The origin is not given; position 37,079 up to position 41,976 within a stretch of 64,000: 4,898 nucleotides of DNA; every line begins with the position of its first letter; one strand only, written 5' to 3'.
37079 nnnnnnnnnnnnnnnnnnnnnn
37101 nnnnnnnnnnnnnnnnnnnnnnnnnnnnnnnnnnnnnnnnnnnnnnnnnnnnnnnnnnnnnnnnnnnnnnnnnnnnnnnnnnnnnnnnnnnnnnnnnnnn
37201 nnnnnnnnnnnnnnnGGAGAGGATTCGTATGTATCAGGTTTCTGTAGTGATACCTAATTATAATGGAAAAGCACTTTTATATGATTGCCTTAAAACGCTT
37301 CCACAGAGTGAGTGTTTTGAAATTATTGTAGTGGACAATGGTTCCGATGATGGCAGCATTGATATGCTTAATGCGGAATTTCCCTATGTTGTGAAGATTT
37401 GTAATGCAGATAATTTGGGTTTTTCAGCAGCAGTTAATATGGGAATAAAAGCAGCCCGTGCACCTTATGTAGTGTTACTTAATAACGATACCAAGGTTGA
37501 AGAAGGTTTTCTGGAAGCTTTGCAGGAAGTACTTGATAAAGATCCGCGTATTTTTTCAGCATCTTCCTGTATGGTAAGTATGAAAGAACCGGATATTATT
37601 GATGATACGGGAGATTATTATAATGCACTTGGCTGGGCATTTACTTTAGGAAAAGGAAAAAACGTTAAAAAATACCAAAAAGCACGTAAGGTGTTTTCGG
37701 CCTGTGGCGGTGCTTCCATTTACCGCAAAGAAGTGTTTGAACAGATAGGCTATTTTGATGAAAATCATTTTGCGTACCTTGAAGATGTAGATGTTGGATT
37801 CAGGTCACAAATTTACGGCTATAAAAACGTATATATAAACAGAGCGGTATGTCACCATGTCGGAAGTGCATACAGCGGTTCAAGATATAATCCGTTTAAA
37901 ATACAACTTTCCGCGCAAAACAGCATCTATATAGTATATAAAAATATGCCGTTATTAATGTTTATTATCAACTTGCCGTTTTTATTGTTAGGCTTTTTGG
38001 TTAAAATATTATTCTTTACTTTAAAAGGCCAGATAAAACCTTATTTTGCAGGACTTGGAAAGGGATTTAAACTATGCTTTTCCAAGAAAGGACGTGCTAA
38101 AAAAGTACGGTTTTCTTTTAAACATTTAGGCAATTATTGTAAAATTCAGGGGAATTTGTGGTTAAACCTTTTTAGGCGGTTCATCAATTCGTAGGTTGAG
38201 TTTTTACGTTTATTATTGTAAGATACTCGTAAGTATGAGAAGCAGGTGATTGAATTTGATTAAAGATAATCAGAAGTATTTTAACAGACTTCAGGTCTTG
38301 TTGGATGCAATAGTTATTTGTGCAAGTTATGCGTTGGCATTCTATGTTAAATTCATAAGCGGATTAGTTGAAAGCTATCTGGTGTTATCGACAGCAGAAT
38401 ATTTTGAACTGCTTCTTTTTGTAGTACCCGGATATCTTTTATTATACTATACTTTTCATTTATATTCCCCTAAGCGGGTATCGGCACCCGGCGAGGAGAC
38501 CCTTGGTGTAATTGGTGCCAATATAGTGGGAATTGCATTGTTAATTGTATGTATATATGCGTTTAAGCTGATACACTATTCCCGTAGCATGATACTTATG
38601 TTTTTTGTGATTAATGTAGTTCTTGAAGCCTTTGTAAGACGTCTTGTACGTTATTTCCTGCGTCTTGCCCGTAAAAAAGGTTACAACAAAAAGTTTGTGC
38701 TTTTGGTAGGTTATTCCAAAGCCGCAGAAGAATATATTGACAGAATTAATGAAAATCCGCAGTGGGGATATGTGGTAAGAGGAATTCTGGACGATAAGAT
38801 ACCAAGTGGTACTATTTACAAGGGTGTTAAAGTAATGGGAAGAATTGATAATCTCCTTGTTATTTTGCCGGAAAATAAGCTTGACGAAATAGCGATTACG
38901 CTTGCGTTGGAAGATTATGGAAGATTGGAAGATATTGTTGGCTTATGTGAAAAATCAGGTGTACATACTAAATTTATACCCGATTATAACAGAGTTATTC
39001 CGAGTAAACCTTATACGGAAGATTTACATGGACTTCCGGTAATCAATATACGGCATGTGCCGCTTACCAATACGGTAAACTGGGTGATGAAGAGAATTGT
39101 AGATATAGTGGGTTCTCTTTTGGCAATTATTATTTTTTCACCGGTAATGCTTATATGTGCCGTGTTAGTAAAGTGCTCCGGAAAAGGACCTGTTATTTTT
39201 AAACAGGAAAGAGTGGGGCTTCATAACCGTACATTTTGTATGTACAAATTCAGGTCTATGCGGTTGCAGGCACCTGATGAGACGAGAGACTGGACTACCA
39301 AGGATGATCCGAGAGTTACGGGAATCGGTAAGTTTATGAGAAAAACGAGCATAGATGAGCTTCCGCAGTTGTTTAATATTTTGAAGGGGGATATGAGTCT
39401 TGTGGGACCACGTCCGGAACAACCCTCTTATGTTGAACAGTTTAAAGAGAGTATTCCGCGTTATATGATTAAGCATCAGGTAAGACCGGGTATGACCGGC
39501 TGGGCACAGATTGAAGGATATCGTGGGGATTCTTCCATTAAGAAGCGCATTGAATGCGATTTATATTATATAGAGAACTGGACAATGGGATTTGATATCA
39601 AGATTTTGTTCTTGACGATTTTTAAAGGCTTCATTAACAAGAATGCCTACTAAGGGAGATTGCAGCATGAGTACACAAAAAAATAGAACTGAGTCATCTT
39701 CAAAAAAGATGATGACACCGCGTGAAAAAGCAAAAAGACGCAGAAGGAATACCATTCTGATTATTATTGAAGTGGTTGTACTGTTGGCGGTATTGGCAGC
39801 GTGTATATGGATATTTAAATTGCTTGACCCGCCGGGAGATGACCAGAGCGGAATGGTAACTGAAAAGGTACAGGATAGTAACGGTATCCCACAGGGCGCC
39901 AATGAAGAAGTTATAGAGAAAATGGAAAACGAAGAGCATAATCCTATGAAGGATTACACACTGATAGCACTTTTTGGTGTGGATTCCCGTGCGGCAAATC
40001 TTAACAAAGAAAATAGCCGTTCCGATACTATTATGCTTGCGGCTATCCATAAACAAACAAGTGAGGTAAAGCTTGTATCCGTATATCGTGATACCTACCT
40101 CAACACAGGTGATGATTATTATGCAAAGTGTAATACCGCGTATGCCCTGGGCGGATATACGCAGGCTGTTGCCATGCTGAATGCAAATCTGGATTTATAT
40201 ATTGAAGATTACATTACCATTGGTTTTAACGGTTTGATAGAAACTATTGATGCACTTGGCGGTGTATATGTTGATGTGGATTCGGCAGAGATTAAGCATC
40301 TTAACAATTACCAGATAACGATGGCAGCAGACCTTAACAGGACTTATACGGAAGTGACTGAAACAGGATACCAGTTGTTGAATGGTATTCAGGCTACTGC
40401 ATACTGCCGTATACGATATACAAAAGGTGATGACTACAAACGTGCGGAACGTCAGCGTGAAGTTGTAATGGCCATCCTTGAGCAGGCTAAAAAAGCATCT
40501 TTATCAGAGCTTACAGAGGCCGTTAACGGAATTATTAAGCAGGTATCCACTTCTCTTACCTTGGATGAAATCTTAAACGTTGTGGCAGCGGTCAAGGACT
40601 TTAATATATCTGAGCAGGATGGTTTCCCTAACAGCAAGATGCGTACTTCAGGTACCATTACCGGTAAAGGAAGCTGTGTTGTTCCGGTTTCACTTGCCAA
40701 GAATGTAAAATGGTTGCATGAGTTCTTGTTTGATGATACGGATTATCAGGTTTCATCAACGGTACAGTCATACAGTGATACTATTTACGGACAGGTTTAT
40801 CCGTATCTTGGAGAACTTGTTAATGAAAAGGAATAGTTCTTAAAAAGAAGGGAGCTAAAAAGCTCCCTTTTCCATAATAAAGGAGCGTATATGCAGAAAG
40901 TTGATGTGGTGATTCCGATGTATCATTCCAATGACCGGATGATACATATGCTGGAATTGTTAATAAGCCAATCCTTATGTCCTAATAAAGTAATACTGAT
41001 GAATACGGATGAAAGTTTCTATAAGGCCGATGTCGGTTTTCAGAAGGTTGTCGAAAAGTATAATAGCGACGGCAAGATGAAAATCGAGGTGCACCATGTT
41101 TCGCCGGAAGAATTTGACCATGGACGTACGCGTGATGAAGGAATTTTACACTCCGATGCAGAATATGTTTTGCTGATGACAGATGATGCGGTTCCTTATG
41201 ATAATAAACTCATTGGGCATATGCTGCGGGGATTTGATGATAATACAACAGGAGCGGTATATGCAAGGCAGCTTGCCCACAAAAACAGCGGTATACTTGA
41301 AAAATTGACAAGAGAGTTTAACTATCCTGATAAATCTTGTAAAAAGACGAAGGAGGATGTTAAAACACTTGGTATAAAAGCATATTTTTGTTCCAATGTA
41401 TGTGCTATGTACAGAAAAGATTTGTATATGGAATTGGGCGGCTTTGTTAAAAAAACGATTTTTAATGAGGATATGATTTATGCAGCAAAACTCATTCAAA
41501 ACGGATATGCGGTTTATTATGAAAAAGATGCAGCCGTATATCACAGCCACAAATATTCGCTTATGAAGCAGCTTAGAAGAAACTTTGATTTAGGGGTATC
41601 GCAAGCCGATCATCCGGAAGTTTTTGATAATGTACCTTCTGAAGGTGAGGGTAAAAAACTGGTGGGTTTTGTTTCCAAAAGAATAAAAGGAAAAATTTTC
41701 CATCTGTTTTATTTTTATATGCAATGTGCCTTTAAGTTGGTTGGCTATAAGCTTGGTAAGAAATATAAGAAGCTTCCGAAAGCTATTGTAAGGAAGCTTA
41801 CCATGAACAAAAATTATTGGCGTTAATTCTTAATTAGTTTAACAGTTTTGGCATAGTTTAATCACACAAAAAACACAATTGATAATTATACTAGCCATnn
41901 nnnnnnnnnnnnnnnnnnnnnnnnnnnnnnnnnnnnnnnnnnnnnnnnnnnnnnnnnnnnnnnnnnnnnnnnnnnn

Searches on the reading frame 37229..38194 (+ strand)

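Call 7: search_protein_families(library=pfam, proteins=[window:37229-38194:+])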
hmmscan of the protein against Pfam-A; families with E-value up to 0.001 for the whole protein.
window:37229-38194:+ (321 aa): 4 families
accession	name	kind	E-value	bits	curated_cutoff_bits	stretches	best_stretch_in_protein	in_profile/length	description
PF00535.33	Glycos_transf_2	-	3e-24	86.3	23.3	1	5-173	1-167/168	Glycosyl transferase family 2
PF13641.12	Glyco_tranf_2_3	-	6.3e-14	53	27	1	4-213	3-214/230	Glycosyltransferase like family 2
PF13632.12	Glyco_trans_2_3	-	5.1e-09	36.7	27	1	80-211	1-124/198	Glycosyl transferase family group 2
PF10111.15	Glyco_tranf_2_2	-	0.00042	20.3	27.3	1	5-192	1-198/276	Glycosyltransferase like family 2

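Call 45: search_protein_families(library=ncbifam, proteins=[window:37229-38194:+], max_evalue=0.0001)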
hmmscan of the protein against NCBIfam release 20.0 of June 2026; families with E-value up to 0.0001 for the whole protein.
window:37229-38194:+ (321 aa): 17 families
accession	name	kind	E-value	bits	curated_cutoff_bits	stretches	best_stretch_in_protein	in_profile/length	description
NF041875.1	EPS_EpsD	equivalog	3.1e-22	79.4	370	1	4-211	1-207/325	exopolysaccharide biosynthesis glycosyltransferase EpsD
TIGR03965.1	mycofact_glyco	equivalog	6.8e-18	64.8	280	1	3-210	75-280/467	mycofactocin biosynthesis glycosyltransferase MftF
TIGR03937.1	PgaC_IcaA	equivalog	1e-16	61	422.3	1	3-209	46-249/407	poly-beta-1,6-N-acetyl-D-glucosamine synthase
TIGR01556.1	rhamnosyltran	subfamily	5.6e-16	58.5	200.55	1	22-213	15-204/281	rhamnosyltransferase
TIGR04283.1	glyco_like_mftF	equivalog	2.3e-15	56.8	182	1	4-107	1-102/221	TIGR04283 family arsenosugar biosynthesis glycosyltransferase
NF007482.0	PRK10073.1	equivalog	4.4e-14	52.2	423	1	3-104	7-112/334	glycosyltransferase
NF038299.1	EPS_HpsN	equivalog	4.3e-11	42.4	425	1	3-218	2-228/317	hormogonium polysaccharide biosynthesis glycosyltransferase HpsN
TIGR03111.1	glyc2_xrt_Gpos1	hypoth_equivalog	1.9e-10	40.2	363.95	1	3-203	50-258/439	TIGR03111 family XrtG-associated glycosyltransferase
NF038302.1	EPS_HpsE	equivalog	8.2e-09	34.9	300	1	3-170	2-175/307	hormogonium polysaccharide biosynthesis glycosyltransferase HpsE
NF047683.1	TeichurnBiosyTuaG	equivalog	1.5e-07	31.4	400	1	3-111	7-120/252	teichuronic acid biosynthesis protein TuaG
TIGR04009.1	wcaE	equivalog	2e-07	30.6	369.2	1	4-88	6-93/248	colanic acid biosynthesis glycosyltransferase WcaE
NF041394.1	GtaseAglG_Halo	equivalog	3.8e-06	26.4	440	1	3-179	2-177/304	glucosyl-dolichyl phosphate glucuronosyltransferase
TIGR04440.1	glyco_TIGR04440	domain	3.9e-06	26.7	70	1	3-122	1-128/215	TIGR00180 family glycosyltransferase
NF045692.1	OglycostaseCruG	equivalog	4.2e-06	26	600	1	3-258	42-306/386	2'-O-glycosyltransferase CruG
NF007986.1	PRK10714.1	equivalog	1.5e-05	24.2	529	1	3-89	7-102/316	undecaprenyl-phosphate 4-deoxy-4-formamido-L-arabinose transferase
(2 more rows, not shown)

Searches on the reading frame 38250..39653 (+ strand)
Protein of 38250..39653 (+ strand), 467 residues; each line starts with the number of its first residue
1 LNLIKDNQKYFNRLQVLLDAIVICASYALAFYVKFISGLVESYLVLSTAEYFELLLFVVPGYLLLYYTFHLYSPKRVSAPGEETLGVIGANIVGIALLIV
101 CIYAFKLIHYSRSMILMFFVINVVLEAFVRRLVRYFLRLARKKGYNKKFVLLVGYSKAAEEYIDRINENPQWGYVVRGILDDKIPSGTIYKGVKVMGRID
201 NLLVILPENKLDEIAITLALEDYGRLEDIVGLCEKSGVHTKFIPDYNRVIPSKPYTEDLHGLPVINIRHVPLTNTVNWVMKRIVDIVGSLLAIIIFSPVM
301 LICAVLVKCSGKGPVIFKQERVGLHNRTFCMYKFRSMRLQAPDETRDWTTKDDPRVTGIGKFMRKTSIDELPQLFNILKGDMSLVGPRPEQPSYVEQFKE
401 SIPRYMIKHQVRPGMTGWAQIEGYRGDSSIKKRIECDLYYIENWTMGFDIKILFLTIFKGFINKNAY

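Call 7: search_protein_families(library=pfam, proteins=[window:38250-39653:+])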
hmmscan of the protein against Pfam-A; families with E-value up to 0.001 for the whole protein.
window:38250-39653:+ (467 aa): 2 families
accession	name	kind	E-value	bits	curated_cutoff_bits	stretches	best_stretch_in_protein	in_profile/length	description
PF02397.22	Bac_transf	-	4.2e-73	245.2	27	1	281-460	1-177/179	Bacterial sugar transferase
PF13727.12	CoA_binding_3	-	6.9e-26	91.8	25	1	70-244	4-175/175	CoA-binding domain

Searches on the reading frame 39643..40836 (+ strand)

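Call 7: search_protein_families(library=pfam, proteins=[window:39643-40836:+])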
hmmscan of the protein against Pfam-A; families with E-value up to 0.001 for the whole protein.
window:39643-40836:+ (397 aa): 2 families
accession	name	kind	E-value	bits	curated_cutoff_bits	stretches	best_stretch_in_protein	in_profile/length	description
PF03816.19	LytR_cpsA_psr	-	6.2e-33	114.5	24.6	1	126-283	1-149/150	LytR_cpsA_psr family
PF06109.18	HlyE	-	0.00074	19.4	25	0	174-283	12-125/333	Haemolysin E (HlyE)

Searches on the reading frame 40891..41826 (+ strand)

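Call 7: search_protein_families(library=pfam, proteins=[window:40891-41826:+])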
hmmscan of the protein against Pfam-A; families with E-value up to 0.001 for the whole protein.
window:40891-41826:+ (311 aa): 2 families
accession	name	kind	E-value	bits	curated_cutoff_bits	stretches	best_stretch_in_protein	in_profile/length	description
PF00535.33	Glycos_transf_2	-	2.1e-11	44.5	23.3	1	6-182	2-167/168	Glycosyl transferase family 2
PF13641.12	Glyco_tranf_2_3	-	6.4e-11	43.1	27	1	4-231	3-224/230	Glycosyltransferase like family 2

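Call 45: search_protein_families(library=ncbifam, proteins=[window:40891-41826:+], max_evalue=0.0001)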
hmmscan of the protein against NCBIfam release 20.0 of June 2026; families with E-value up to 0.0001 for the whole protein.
window:40891-41826:+ (311 aa): 3 families
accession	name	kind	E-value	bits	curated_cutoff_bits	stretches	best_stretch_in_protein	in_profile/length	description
NF041875.1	EPS_EpsD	equivalog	5.2e-13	49.1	370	1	4-234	1-223/325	exopolysaccharide biosynthesis glycosyltransferase EpsD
TIGR03965.1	mycofact_glyco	equivalog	6.3e-10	38.5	280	1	2-240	74-302/467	mycofactocin biosynthesis glycosyltransferase MftF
TIGR03937.1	PgaC_IcaA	equivalog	4.4e-07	29.2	422.3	1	2-217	45-249/407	poly-beta-1,6-N-acetyl-D-glucosamine synthase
